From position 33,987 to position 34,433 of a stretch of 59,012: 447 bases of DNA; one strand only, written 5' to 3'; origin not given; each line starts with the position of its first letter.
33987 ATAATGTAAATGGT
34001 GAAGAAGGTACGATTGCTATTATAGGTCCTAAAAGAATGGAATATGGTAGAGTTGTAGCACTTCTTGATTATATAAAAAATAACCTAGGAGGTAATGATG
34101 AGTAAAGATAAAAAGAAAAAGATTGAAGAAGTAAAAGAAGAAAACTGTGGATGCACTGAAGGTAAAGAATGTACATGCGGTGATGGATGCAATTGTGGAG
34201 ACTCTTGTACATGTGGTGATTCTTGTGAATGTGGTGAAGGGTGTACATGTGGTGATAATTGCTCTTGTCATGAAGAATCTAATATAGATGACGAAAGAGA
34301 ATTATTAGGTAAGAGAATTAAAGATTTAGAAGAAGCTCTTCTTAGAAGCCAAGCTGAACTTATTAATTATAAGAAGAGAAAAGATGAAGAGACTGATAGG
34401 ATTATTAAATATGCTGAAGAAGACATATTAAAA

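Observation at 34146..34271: GrpE carries an N-terminal metallothionein-like (C-x-C-G-D-x)n repeat: 14 Cys + 1 His in 42 residues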

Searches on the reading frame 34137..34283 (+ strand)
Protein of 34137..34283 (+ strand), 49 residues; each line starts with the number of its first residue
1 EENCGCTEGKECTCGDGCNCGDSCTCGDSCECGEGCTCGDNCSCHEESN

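Call 13: find_homologous_proteins(query=window:34143-34280:+, max_evalue=0.01)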
Query seq(46 aa): 2 candidates shared short words with the query, none scored E <= 0.01.

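Call 18: search_solved_structures(query=window:34137-34283:+, max_evalue=10, show_alignments=3)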
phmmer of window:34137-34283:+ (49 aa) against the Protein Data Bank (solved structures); distinct sequences matched with E-value up to 10: 9.
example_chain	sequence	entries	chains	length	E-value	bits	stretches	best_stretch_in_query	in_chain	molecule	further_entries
6qk5_A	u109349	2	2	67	0.0013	22.2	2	6-38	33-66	Cadmium-metallothionein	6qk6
7ar9_z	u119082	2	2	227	0.37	14.5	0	8-44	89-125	CA3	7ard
3ixc_A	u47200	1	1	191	0.92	13.3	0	9-42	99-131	Hexapeptide transferase family protein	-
7whr_B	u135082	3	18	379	1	13.1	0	13-44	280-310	Nucleotidyl transferase family protein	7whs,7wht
5b04_I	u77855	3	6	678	1.1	13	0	10-33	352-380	Probable translation initiation factor eIF-2B subunit epsilon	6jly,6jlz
1j2z_A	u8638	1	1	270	1.5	12.6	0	15-42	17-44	Acyl-[acyl-carrier-protein]--UDP-N-acetylglucosamine O-acyltransferase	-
6oss_A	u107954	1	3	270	1.7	12.4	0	11-45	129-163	Acyl-[acyl-carrier-protein]--UDP-N-acetylglucosamine O-acyltransferase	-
8iuf_G1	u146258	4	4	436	2.7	11.8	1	16-41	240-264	NDUCA1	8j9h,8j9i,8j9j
3t57_A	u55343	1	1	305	3.3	11.5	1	13-38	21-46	UDP-N-acetylglucosamine O-acyltransferase domain-containing protein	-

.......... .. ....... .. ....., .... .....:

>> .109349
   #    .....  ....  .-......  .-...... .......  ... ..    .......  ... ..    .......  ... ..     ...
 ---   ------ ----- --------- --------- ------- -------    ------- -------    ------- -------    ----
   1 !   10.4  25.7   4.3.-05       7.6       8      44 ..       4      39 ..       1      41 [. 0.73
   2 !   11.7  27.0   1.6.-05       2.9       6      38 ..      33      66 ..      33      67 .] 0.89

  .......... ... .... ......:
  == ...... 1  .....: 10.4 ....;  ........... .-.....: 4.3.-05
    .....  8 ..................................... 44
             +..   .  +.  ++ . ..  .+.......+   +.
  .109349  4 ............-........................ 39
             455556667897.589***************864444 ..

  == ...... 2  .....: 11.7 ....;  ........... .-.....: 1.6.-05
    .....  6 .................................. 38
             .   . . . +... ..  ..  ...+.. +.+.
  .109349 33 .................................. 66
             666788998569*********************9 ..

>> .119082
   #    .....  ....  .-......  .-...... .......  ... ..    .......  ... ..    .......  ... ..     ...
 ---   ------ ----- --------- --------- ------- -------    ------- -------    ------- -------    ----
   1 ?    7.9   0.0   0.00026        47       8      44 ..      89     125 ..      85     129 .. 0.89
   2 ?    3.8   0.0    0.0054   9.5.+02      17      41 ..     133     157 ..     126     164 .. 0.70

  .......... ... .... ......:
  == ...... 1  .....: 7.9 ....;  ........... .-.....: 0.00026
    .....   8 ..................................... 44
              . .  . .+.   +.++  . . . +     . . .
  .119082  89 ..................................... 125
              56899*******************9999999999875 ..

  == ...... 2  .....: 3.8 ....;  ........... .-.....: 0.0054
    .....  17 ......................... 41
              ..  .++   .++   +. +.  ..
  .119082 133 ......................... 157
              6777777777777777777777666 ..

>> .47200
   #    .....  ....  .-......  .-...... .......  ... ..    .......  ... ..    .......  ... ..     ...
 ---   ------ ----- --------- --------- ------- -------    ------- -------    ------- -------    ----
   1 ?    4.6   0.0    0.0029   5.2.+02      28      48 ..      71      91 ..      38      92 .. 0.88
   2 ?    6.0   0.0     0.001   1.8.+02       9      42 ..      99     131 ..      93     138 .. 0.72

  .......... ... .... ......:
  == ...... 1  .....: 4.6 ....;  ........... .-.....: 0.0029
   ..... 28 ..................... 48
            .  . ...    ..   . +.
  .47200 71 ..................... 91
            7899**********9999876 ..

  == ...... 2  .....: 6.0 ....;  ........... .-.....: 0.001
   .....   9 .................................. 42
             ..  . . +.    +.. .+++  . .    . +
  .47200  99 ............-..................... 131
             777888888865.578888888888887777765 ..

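Call 24: search_protein_representatives(protein=window:34137-34283:+)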
Query: 49 residues. Proteins with E-value up to 0.001 (for the whole library): 35; up to 1e-10: 4; up to 1e-30: 0. The best 35 are listed.
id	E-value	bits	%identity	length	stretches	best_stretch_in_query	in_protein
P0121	3.8e-18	80.6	52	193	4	6-43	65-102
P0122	2.0e-16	75.2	48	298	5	4-43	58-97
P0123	2.9e-11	58.9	32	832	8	6-43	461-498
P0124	9.1e-11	57.4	48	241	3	5-43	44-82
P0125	5.8e-10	54.8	45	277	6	6-42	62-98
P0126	6.1e-09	51.6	45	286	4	6-44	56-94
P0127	6.5e-09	51.5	49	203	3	6-44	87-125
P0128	6.8e-09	51.5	45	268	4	5-40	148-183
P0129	1.1e-08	50.9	38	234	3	5-43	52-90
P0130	1.4e-07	47.3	43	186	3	9-43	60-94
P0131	2.5e-06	43.4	44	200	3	8-42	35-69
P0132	4.1e-06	42.7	48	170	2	5-42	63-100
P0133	7.2e-06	41.9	43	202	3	9-43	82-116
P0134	1.2e-05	41.3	31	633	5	9-47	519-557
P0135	1.4e-05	41.0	51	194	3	2-44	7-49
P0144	1.9e-04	37.5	59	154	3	19-39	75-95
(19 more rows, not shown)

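Call 28: search_protein_families(library=pfam, proteins=[P0135, P0121, P0128, P0144, window:34137-34283:+], max_evalue=10)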
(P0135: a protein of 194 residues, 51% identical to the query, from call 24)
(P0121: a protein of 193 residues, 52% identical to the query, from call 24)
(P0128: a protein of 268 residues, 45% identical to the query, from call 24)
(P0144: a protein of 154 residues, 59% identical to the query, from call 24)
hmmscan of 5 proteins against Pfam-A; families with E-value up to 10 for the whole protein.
P0135 (194 aa): 0 families

P0121 (193 aa): 10 families
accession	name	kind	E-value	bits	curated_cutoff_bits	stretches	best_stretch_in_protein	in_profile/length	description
PF00132.30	Hexapep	-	6.8e-24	83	27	3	65-98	2-35/36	Bacterial transferase hexapeptide (six repeats)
PF25084.1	LbH_EIF2B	-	1.5e-14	54.3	54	1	24-127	5-105/105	EIF2B subunit epsilon LbH domain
PF14602.12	Hexapep_2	-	8.9e-10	38.6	27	3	29-57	2-28/34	Hexapeptide repeat of succinyl-transferase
PF25543.1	zf-CCCH_tandem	-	3.2e-05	24.4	24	3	47-80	11-42/51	Tandem CCCH zinc finger domains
PF21711.3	DCTN5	-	0.00027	21.1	40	3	29-53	108-132/182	Dynactin subunit 5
PF25087.1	GMPPB_C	-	0.00059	20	39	2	45-85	55-95/110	GMPPB C-terminal domain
PF06996.16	T6SS_TssG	-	0.0046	16.7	24.6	1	15-54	186-228/304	Type VI secretion, TssG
PF25247.1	LbH_GLGC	-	0.13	12.7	27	1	39-80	14-53/135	GLGC left-handed parallel beta-helix domain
PF14608.12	zf-CCCH_2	-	0.2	12.7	25.8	0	89-101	2-14/19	RNA-binding, Nab2-type zinc finger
PF01683.23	EB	-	0.28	11.7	24.3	2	29-53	16-39/52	EB module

P0128 (268 aa): 5 families
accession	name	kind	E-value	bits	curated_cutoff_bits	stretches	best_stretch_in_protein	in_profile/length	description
PF00132.30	Hexapep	-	1.7e-29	100.7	27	5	125-158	2-35/36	Bacterial transferase hexapeptide (six repeats)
PF25084.1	LbH_EIF2B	-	7e-13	48.9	54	2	49-114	41-104/105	EIF2B subunit epsilon LbH domain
PF25087.1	GMPPB_C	-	0.008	16.3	39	1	106-198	10-101/110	GMPPB C-terminal domain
PF21711.3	DCTN5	-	0.53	10.4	40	2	68-111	88-130/182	Dynactin subunit 5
PF14602.12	Hexapep_2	-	1.4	9.2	27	3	92-116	5-27/34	Hexapeptide repeat of succinyl-transferase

P0144 (154 aa): 2 families
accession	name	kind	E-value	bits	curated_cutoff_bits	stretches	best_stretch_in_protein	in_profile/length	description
PF01439.23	Metallothio_2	-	1.5e-05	26.3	23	2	28-47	2-21/81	Metallothionein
PF05522.16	Metallothio_6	-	1.3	10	23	2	73-93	37-57/65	Metallothionein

window:34137-34283:+ (49 aa): 1 family
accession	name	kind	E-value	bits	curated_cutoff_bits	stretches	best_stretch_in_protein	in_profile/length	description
PF00131.25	Metallothio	-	0.029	14.9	23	1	2-26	4-27/64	Metallothionein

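Call 29: find_encoding_contigs(protein=P0135, flank=6000, max_places=4)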
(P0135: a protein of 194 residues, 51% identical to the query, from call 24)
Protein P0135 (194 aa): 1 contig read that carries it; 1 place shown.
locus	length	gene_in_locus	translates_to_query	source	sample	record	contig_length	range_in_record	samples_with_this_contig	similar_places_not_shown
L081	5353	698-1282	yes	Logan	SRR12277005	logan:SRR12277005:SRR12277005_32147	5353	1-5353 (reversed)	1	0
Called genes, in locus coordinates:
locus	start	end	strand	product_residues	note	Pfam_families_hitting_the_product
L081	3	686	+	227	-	?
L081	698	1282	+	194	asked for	-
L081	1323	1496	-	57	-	-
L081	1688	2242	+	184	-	PF04542:Sigma70_r2, PF08281:Sigma70_r4_2 (weak), PF04545:Sigma70_r4 (weak)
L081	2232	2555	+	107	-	-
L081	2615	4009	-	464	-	-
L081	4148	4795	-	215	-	PF10502:Peptidase_S26, PF00717:Peptidase_S24 (weak)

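Call 49: find_homologous_proteins(query=P0135, max_evalue=0.001)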
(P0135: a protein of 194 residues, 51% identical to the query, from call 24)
Query P0135 (194 aa): 134 proteins with E <= 0.001 among 452 candidates; the best 120 are listed.
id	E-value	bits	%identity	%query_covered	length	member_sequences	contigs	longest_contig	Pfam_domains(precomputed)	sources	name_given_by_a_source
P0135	4.2e-123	427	100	100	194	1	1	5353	-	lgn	-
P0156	6.8e-100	351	85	100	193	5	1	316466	-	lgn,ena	-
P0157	5.6e-83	296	77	100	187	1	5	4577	-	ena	-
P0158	2.0e-72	262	77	92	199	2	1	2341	-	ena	-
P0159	6.1e-72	260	76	92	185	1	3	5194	-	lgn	-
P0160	6.8e-58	214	67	81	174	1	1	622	-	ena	-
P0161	4.7e-47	179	71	67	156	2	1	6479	-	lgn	-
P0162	4.7e-46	175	53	57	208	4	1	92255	-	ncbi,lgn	-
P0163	5.4e-46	175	52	64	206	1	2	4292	-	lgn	-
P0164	7.1e-46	175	53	64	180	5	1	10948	-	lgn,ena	-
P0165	1.3e-45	174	62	70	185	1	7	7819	-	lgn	-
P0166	8.5e-44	168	55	67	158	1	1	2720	-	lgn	-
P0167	3.3e-43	166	72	61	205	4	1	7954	-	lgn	-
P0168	4.0e-42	163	62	70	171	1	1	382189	-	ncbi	-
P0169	1.0e-41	161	50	65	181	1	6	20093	-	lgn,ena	-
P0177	2.5e-30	124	60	47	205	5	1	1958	-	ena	-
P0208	1.2e-20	92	55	42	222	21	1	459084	-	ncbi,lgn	-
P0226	1.5e-15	76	54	34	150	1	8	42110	-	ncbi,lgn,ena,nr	ncbi:MAG: hypothetical protein IJW28_05790 [Clostridia bacterium]|nr:hypothetical protein [Clostridi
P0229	9.6e-14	70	68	21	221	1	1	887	PF01025.25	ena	-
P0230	9.4e-13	67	70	26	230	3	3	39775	PF01025.25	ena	-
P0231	9.9e-13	67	70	26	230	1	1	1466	PF01025.25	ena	-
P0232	1.8e-12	66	76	21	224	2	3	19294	PF01025.25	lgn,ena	-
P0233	2.3e-11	62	71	22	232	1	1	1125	PF01025.25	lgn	-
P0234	2.7e-11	62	68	24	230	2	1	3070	PF01025.25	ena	-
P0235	4.6e-11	61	42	54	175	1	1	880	PF01025.25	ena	-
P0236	1.1e-10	60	70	21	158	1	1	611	PF01025.25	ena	-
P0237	1.8e-10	59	70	21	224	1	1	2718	PF01025.25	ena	-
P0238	2.4e-10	59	71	21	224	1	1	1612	PF01025.25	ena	-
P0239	2.6e-10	59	70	21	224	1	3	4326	PF01025.25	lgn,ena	-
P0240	2.7e-10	59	70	21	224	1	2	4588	PF01025.25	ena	-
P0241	2.7e-10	59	70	21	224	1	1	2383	PF01025.25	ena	-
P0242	3.3e-10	58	70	21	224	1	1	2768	PF01025.25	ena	-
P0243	4.2e-10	58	63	21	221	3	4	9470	PF01025.25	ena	-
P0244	8.7e-10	57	46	36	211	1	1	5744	PF01025.25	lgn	-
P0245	1.0e-9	57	63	21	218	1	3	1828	PF01025.25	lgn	-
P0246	2.1e-9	56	62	19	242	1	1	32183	PF01025.25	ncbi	-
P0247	5.0e-9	54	35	54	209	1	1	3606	PF01025.25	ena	-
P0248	6.2e-9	54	52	30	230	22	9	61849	PF01439.24,PF01025.25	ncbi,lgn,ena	-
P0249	6.3e-9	54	35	57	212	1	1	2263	PF01025.25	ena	-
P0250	7.4e-9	54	52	30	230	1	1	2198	PF01439.24,PF01025.25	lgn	-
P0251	8.5e-9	54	63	31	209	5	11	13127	PF01025.25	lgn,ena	-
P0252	5.6e-8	51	46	34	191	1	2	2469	PF01025.25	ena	-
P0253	6.7e-8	51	71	14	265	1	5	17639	PF01025.25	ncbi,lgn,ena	-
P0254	6.8e-8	51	71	14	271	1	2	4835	PF01025.25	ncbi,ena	-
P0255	1.1e-7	50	75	14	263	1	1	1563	PF01025.25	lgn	-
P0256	1.1e-7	50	53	31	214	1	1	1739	PF01025.25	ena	-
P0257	1.2e-7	50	49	32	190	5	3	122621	PF01025.25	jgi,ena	-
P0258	1.4e-7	50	72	15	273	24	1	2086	PF01025.25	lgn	-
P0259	2.9e-7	49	50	27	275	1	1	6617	PF01025.25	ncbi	-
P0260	1.7e-6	46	37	51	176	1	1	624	PF01025.25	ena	-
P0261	1.8e-6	46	69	20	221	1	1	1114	PF01025.25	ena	-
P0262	2.3e-6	46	26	72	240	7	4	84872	PF01025.25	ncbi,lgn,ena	-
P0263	4.7e-6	45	49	20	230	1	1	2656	PF01025.25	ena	-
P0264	5.2e-6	45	61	25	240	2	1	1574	PF01025.25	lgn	-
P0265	6.3e-6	44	57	25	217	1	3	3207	PF01025.25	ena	-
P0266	6.4e-6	44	37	52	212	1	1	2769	PF01025.25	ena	-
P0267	9.3e-6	44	46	29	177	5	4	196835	PF01025.25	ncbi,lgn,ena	-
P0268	1.1e-5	43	45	33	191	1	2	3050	PF01025.25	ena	-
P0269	1.2e-5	43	47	37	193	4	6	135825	PF01025.25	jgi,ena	-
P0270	1.4e-5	43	71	21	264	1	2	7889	PF01025.25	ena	-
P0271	1.6e-5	43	49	28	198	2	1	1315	PF01025.25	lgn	-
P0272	1.7e-5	43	68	14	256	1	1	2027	PF01025.25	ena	-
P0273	2.0e-5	43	63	29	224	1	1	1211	PF01025.25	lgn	-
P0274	2.0e-5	43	53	27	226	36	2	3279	PF01025.25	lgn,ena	-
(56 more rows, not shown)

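Call 53: find_encoding_contigs(protein=P0267, flank=5000, max_places=3)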
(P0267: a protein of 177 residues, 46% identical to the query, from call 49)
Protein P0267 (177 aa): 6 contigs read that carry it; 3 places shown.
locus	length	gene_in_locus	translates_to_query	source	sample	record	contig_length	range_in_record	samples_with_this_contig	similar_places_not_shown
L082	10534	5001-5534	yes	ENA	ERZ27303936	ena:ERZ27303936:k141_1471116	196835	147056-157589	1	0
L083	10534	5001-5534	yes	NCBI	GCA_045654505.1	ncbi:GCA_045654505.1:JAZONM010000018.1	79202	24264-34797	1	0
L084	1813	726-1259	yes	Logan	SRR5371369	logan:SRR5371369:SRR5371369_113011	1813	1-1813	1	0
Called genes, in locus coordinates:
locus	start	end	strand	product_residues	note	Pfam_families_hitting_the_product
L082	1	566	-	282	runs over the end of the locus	PF03009:GDPD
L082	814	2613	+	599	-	PF00009:GTP_EFTU, PF22042:EF-G_D2 (weak), PF03144:GTP_EFTU_D2, PF00679:EFG_C, PF06421:LepA_C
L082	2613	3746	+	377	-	PF04055:Radical_SAM, PF06969:HemN_C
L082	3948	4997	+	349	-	PF01628:HrcA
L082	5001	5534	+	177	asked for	PF01025:GrpE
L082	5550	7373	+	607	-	PF00012:HSP70, PF06723:MreB_Mbl, PF00012:HSP70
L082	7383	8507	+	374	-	PF00226:DnaJ, PF01556:DnaJ_C, PF00684:DnaJ_CXXCXGXG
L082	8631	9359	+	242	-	PF20260:PUA_4, PF04452:Methyltrans_RNA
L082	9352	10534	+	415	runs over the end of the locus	PF00919:UPF0004, PF04055:Radical_SAM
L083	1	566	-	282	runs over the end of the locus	PF03009:GDPD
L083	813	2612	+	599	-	PF00009:GTP_EFTU, PF22042:EF-G_D2 (weak), PF03144:GTP_EFTU_D2, PF00679:EFG_C, PF06421:LepA_C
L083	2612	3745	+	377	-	PF04055:Radical_SAM, PF06969:HemN_C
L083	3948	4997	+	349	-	PF01628:HrcA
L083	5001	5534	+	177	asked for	PF01025:GrpE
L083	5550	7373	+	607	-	PF00012:HSP70, PF06723:MreB_Mbl, PF00012:HSP70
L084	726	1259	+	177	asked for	PF01025:GrpE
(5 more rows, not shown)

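Call 54: find_encoding_contigs(protein=P0253, flank=5000, max_places=3)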
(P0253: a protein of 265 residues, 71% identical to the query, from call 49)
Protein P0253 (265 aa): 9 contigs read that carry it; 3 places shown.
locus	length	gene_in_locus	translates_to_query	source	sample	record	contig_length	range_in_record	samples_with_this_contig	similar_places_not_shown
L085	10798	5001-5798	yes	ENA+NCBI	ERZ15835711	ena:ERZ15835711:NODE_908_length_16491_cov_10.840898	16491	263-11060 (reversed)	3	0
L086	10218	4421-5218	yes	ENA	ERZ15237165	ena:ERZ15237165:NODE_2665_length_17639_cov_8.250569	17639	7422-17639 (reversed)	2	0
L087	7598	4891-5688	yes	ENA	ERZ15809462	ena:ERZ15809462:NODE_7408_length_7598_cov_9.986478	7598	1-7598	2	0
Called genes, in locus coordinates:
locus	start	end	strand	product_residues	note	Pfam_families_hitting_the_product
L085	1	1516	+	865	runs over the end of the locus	-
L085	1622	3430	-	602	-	PF00664:ABC_membrane, PF02463:SMC_N (faint), PF00005:ABC_tran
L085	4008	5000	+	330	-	PF03444:WHD_HrcA (faint), PF01628:HrcA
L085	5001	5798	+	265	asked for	PF01025:GrpE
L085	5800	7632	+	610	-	PF00012:HSP70, PF06723:MreB_Mbl, PF00012:HSP70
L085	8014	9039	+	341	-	PF16286:DUF4932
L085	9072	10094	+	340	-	PF16286:DUF4932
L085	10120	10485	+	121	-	PF00719:Pyrophosphatase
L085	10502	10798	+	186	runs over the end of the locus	?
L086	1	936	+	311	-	?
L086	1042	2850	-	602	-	PF00664:ABC_membrane, PF02463:SMC_N (faint), PF00005:ABC_tran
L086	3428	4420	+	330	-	PF03444:WHD_HrcA (faint), PF01628:HrcA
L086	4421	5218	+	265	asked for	PF01025:GrpE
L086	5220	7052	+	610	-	PF00012:HSP70, PF06723:MreB_Mbl, PF00012:HSP70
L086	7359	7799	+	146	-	-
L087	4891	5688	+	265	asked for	PF01025:GrpE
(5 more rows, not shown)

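Call 55: search_protein_families(library=pfam, proteins=[P0248, P0253, P0258, P0259, P0262, P0162, P0177, P0208, P0256], max_evalue=0.1)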
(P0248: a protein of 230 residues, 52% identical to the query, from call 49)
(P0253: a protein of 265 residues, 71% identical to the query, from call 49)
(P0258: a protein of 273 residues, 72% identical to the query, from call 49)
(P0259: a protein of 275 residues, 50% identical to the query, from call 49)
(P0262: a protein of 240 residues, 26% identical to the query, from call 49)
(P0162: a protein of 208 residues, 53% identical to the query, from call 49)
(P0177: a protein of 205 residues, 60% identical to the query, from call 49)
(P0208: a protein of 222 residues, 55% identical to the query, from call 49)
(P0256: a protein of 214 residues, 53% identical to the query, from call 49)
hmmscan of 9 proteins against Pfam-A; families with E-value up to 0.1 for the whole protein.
P0248 (230 aa): 4 families
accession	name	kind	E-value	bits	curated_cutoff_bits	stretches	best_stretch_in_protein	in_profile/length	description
PF01025.24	GrpE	-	4.4e-47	160.3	25.8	1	66-230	3-165/165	GrpE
PF01439.23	Metallothio_2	-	7.8e-06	27.2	23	1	42-73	3-33/81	Metallothionein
PF02068.22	Metallothio_PEC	-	0.00062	20.5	31.8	1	16-73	3-59/75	Plant PEC family metallothionein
PF05266.19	DUF724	-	0.03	14.6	38.4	1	63-139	105-183/188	Protein of unknown function (DUF724)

P0253 (265 aa): 1 family
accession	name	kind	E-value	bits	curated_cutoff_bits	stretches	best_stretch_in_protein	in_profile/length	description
PF01025.24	GrpE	-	9e-32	110.5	25.8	1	129-261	29-165/165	GrpE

P0258 (273 aa): 1 family
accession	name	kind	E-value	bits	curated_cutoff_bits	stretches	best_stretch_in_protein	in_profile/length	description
PF01025.24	GrpE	-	1.8e-31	109.5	25.8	1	142-269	34-165/165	GrpE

P0259 (275 aa): 1 family
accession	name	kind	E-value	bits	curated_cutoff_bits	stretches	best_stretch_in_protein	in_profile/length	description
PF01025.24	GrpE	-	7e-31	107.6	25.8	1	144-275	29-165/165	GrpE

P0262 (240 aa): 1 family
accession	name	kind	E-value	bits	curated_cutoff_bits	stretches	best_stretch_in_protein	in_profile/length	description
PF01025.24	GrpE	-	2.4e-33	115.6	25.8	1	95-237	17-165/165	GrpE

P0162 (208 aa): 0 families

P0177 (205 aa): 0 families

P0208 (222 aa): 0 families

P0256 (214 aa): 2 families
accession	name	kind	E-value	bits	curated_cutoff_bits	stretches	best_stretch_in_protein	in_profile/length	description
PF01025.24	GrpE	-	1.8e-32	112.7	25.8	1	79-212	28-165/165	GrpE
PF02067.21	Metallothio_5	-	0.019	15.5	25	1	48-78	3-33/41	Metallothionein family 5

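Call 57: search_protein_families(library=ncbifam, proteins=[P0135, P0226, P0164, P0208], max_evalue=1)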
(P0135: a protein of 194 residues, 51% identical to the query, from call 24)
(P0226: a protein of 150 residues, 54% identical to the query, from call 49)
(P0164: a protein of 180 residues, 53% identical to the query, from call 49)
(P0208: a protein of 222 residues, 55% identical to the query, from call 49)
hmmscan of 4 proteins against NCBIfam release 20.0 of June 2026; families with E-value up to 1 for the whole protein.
P0135 (194 aa): 2 families
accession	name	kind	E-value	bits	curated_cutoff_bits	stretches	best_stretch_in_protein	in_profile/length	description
TIGR01853.1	lipid_A_lpxD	equivalog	0.032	13.2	242.5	1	8-62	96-150/325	UDP-3-O-(3-hydroxymyristoyl)glucosamine N-acyltransferase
NF002060.0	PRK00892.1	subfamily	0.034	13.2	207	1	13-65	110-162/345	UDP-3-O-(3-hydroxymyristoyl)glucosamine N-acyltransferase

P0226 (150 aa): 0 families

P0164 (180 aa): 0 families

P0208 (222 aa): 0 families

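Call 65: predict_structure(alignment_id=A2)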
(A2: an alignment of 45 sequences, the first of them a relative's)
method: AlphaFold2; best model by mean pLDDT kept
length: 180 residues; sequences in the alignment: 45
mean_pLDDT: 62.0   pTM: 0.33
mean pLDDT of the five models: 62.0, 58.9, 57.6, 56.6, 56.1
residues with pLDDT >= 90: 0; 70-90: 64; 50-70: 55; < 50: 61
segments of 3 or more residues with pLDDT < 50: 86-108, 113-138, 171-179
pLDDT, mean of each block of 10 residues (from residue 1): 63 78 86 72 73 74 82 80 52 43 46 46 39 45 63 66 62 46
secondary structure, 60 per line:
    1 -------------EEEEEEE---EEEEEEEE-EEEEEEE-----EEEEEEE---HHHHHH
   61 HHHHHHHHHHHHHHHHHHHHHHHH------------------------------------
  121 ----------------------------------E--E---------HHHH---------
elements in order: E14-20 E24-31 E33-39 E45-51 H55-84 H168-171
